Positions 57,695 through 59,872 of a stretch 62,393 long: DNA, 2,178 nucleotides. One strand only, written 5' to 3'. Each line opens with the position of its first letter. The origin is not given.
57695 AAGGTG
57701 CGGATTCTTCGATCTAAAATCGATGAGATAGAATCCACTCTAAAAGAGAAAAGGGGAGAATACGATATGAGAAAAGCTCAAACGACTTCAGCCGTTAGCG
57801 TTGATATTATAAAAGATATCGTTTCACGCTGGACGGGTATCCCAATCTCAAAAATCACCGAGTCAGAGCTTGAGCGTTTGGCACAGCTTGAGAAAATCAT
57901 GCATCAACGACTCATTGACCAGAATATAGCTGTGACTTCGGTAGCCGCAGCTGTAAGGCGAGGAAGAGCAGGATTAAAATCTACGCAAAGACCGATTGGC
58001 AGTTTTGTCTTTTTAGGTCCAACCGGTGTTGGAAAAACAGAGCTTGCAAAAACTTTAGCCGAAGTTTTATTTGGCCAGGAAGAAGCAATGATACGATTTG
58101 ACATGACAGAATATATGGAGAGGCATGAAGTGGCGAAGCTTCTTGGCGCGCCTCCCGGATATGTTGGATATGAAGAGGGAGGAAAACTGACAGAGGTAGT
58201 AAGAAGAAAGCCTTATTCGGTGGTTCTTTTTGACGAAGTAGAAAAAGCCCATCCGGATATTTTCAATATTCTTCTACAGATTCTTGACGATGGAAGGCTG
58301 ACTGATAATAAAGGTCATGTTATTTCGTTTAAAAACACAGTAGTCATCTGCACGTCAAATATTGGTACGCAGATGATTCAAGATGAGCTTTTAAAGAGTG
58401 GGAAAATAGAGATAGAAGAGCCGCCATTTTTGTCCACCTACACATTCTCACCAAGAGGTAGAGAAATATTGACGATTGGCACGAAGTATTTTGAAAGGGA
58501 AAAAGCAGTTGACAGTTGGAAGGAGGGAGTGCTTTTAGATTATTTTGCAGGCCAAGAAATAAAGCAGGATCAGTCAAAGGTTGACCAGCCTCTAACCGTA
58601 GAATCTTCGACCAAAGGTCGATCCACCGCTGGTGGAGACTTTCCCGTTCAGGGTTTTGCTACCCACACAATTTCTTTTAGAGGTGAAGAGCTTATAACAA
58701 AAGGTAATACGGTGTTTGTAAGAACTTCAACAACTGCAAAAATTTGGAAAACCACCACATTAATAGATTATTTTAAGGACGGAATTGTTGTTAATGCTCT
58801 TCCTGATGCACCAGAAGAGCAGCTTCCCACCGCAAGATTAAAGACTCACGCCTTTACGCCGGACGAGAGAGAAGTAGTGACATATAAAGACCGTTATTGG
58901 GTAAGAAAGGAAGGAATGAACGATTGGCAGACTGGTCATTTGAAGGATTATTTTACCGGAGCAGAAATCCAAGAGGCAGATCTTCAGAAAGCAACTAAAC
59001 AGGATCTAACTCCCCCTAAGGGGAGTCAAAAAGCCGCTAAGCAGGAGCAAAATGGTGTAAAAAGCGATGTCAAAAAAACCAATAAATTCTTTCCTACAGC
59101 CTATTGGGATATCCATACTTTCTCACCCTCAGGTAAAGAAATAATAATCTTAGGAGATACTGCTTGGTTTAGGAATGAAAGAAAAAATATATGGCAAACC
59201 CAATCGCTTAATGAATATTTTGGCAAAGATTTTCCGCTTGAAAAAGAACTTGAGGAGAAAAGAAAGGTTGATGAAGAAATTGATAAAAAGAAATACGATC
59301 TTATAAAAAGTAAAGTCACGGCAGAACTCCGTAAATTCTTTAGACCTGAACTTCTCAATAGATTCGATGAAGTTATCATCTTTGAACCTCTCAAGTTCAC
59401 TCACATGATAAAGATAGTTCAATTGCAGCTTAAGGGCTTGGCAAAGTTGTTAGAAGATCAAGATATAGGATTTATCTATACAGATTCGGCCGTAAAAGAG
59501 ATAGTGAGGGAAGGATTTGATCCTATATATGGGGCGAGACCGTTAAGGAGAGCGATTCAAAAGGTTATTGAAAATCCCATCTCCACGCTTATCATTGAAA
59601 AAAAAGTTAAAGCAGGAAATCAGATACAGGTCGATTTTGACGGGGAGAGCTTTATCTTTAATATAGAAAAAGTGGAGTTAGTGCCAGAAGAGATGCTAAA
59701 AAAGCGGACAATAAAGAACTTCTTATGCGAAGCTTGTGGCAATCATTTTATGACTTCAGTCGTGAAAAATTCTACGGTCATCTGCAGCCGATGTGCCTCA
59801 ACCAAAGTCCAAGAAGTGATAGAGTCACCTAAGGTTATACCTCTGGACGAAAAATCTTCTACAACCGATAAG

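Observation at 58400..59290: ~300-aa four-repeat insertion inside NBD2 of a ClpC/ClpB-type AAA+ protein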

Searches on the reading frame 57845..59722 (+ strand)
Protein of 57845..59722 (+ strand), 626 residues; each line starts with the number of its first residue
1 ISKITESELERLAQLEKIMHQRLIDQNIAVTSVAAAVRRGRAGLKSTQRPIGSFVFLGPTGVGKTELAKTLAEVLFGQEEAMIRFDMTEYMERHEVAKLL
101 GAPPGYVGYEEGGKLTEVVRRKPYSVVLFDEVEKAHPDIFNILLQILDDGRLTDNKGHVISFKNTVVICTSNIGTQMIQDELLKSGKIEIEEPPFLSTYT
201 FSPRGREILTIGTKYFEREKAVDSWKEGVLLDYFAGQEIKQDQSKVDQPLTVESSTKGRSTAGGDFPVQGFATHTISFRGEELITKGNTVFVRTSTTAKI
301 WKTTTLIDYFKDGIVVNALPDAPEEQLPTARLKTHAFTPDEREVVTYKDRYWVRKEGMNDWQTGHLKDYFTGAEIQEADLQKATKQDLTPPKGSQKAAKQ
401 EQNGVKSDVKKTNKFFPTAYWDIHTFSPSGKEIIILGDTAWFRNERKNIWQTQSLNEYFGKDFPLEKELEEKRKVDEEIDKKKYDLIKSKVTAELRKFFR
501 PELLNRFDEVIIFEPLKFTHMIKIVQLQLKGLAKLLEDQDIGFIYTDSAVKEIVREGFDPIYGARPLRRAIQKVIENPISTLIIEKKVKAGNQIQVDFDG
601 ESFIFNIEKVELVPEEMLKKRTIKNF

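Call 24: search_solved_structures(query=window:57860-59700:+, max_evalue=1e-20, show_alignments=5)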
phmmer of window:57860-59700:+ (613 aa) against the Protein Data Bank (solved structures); distinct sequences matched with E-value up to 1e-20: 48.
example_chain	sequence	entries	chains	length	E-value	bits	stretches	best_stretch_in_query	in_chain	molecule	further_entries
4lj4_A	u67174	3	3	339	6.7e-104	351.9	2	1-179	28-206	Chaperone protein ClpB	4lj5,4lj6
4lj7_A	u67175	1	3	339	2.4e-103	350.1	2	1-179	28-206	Chaperone protein ClpB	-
4lj8_A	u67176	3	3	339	2.5e-103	350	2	1-179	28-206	Chaperone protein ClpB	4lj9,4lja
6em8_A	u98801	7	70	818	3.4e-103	349.6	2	1-177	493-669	ATP-dependent Clp protease ATP-binding subunit ClpC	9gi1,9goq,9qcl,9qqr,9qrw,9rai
6em9_A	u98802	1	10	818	3.4e-103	349.6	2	1-177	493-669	ATP-dependent Clp protease ATP-binding subunit ClpC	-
4fct_A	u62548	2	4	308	9.4e-103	348.1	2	3-180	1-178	Chaperone protein ClpB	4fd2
4fcv_A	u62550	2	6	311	2.8e-102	346.6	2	3-179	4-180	Chaperone protein ClpB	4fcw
1qvr_A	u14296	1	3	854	4.5e-102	345.9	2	1-180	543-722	ClpB protein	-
3j3t_A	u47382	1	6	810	2.4e-101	343.5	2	2-173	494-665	Negative regulator of genetic competence ClpC/MecB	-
7abr_A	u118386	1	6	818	1.1e-100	341.3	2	2-173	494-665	Negative regulator of genetic competence ClpC/MecB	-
3j3s_A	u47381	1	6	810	1.4e-100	340.9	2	2-173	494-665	Negative regulator of genetic competence ClpC/MecB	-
3j3r_A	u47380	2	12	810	1.5e-100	340.9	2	2-173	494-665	Negative regulator of genetic competence ClpC/MecB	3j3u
6og3_E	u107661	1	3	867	1.8e-99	337.3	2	1-176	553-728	Hyperactive disaggregase ClpB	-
6oax_C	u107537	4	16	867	1.8e-99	337.3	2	1-176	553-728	Hyperactive disaggregase ClpB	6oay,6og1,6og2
4d2q_A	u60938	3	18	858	1.9e-99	337.3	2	1-176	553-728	CLPB | CHAPERONE PROTEIN CLPB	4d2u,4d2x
5ofo_C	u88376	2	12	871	2.5e-98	333.5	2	1-172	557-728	Chaperone protein ClpB,ATP-dependent Clp protease ATP-binding subunit ClpA,Chaperone prote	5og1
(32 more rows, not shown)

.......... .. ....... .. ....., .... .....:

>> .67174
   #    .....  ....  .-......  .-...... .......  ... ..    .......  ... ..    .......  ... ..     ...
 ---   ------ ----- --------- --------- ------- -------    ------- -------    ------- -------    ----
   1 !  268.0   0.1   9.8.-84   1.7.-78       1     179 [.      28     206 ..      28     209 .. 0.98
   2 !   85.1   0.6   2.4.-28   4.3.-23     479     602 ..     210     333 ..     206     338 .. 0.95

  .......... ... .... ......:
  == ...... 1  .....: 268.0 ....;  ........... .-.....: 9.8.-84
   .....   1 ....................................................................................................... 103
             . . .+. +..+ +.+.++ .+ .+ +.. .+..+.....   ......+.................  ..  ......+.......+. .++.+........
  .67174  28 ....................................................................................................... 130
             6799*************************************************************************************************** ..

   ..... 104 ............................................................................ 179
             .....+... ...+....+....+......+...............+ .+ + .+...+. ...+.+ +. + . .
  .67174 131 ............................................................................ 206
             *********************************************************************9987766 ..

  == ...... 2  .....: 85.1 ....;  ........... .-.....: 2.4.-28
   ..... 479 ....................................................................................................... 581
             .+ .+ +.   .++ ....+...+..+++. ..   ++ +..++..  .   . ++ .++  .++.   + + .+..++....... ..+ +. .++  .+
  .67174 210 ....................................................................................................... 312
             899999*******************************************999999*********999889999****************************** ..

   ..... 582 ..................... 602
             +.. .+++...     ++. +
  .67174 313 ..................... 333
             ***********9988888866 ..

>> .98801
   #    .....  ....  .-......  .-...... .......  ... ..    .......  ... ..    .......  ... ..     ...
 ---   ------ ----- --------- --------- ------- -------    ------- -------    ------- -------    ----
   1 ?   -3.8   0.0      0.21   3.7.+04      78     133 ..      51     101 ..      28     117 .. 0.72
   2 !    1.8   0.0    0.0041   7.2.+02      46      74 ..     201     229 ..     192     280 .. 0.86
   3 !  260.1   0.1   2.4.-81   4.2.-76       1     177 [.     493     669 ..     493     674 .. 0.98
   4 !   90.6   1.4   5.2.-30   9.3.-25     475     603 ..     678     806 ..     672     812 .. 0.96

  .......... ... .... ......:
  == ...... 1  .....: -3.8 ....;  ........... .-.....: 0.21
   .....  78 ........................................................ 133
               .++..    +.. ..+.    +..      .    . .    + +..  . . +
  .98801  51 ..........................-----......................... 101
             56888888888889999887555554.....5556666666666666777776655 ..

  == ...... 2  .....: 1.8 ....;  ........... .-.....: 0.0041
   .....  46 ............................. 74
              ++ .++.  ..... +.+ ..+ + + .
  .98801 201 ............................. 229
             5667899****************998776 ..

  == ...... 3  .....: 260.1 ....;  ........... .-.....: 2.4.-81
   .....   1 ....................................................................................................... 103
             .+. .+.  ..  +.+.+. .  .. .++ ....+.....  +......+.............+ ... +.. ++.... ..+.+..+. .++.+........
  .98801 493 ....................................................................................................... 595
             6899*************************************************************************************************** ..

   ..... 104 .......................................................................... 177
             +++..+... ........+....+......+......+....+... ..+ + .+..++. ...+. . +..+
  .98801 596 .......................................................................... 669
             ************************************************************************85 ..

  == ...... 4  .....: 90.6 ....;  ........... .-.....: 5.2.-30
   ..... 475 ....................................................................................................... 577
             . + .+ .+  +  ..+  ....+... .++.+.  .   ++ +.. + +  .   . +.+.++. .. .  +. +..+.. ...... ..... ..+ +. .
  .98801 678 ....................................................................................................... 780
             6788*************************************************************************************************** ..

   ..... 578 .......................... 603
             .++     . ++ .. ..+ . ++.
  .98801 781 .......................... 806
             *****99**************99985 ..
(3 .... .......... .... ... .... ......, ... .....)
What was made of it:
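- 58361..58414 (+): N-terminal arm of the P-loop (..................). It corresponds to S. aureus ClpC ~659-669. Call 24 (query 1-177 aligns to SaClpC 493-669).
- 59237..59371 (+): Long return helix (34 residues in the model). It continues into the helix that is called allo-R in ClpC, then the Arg-finger motif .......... (59342-59371). Call 24 (query 475-603 aligns to SaClpC 678-806).
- Closest known: ClpB/Hsp104 disaggregases, and the engineered BAP chimera. Same: The BAP chimera's alignment to the query breaks at the same point as the insertion begins (5ofo ends at residue 728, call 24).
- Query 1-177 aligns to SaClpC 493-669 and query 475-603 to SaClpC 678-806 (call 24).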
